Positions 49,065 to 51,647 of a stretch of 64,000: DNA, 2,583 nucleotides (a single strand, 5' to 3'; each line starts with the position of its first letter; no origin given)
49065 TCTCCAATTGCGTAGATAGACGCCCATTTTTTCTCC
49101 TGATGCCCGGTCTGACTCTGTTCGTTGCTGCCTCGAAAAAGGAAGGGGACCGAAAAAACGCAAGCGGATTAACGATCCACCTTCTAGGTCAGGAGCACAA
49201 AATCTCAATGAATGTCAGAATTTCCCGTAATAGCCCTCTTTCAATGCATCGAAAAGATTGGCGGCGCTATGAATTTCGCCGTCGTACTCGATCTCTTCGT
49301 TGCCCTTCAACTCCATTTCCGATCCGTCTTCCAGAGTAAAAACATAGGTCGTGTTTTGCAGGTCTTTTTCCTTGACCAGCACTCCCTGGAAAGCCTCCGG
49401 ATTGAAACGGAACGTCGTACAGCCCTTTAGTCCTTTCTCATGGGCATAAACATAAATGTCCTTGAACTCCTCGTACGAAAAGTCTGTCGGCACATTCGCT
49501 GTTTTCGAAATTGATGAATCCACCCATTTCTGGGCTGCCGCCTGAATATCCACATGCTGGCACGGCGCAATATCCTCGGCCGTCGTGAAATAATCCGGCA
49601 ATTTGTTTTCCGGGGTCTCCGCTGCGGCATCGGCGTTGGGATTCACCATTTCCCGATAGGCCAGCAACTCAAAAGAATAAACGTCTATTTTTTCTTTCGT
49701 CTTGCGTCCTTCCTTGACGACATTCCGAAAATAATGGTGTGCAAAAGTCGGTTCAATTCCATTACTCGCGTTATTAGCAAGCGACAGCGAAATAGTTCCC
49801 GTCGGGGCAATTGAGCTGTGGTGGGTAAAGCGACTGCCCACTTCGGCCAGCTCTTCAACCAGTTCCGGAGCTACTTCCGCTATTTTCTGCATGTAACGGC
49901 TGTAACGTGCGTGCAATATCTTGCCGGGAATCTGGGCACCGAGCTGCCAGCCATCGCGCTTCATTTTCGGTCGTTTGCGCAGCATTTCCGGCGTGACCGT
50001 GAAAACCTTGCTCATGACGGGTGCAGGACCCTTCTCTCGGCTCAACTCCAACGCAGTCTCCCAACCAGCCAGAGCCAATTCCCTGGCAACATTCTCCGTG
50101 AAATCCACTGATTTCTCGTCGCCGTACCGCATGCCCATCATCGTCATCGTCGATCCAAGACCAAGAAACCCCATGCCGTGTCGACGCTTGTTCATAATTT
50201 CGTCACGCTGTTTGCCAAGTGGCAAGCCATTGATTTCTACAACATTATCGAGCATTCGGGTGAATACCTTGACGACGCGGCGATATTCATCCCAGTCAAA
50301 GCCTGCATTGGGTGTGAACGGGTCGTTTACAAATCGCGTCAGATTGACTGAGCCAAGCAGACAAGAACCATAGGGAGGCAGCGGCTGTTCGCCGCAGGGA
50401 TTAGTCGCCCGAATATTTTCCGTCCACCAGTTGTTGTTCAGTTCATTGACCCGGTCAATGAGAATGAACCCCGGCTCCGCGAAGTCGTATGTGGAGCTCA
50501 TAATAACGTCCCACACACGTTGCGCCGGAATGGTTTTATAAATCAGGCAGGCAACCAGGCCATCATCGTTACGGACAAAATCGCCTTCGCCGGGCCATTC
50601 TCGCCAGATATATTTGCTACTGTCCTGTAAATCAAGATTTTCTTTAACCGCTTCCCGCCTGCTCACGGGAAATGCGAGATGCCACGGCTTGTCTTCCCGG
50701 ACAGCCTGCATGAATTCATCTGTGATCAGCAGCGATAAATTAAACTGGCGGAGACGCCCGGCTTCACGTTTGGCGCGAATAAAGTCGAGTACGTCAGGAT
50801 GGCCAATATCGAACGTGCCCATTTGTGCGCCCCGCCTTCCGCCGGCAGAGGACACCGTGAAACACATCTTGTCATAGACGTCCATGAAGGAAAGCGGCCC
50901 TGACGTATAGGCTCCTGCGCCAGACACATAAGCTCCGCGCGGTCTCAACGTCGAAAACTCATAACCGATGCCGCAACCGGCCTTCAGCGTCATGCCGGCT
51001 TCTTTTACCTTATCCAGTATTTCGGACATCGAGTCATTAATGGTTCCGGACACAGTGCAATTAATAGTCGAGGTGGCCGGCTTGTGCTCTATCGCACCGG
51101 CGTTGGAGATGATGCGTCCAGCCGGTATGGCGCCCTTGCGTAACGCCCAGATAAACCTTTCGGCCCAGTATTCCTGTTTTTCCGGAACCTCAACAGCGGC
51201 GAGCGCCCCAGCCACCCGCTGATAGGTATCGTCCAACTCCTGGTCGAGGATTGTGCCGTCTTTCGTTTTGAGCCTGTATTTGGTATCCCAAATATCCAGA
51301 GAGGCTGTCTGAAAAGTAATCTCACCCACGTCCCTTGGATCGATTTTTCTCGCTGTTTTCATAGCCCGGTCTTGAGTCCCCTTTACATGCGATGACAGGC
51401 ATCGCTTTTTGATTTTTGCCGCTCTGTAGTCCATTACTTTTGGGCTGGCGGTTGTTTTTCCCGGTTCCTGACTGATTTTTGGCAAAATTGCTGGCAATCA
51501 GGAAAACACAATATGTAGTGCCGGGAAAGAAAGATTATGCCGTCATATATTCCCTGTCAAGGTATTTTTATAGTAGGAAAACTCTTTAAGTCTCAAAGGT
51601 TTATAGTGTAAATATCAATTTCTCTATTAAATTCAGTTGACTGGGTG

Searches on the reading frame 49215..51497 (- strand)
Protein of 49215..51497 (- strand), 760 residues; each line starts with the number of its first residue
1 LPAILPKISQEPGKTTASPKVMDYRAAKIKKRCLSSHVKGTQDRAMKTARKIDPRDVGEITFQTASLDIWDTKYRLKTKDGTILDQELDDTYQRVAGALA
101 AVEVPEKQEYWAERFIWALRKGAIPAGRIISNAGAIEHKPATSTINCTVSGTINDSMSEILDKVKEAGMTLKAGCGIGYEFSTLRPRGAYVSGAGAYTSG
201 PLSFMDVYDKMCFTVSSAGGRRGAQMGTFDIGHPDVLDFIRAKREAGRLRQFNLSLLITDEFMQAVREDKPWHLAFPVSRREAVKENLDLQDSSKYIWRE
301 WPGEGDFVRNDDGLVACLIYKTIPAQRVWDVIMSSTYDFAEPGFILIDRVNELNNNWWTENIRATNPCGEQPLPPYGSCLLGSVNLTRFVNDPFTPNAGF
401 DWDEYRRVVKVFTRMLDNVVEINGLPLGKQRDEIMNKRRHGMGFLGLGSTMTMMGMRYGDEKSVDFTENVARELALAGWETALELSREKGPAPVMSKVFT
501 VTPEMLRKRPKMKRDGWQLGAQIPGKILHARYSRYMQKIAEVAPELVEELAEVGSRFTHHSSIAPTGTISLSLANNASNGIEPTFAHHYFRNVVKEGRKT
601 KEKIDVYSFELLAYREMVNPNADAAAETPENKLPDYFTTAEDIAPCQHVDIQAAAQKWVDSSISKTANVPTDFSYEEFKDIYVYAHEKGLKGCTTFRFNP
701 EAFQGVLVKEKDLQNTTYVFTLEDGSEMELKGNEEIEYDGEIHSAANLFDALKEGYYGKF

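Call 21: search_protein_families(library=pfam, proteins=[window:49215-51497:-], max_evalue=0.00001)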
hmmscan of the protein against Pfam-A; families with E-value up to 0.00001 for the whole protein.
window:49215-51497:- (760 aa): 2 families
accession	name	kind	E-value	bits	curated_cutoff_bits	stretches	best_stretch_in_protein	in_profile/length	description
PF02867.20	Ribonuc_red_lgC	-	1.5e-126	423.6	23.9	1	147-695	3-522/523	Ribonucleotide reductase, barrel domain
PF00317.26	Ribonuc_red_lgN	-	4.9e-09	36.6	28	1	62-134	3-73/77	Ribonucleotide reductase, all-alpha domain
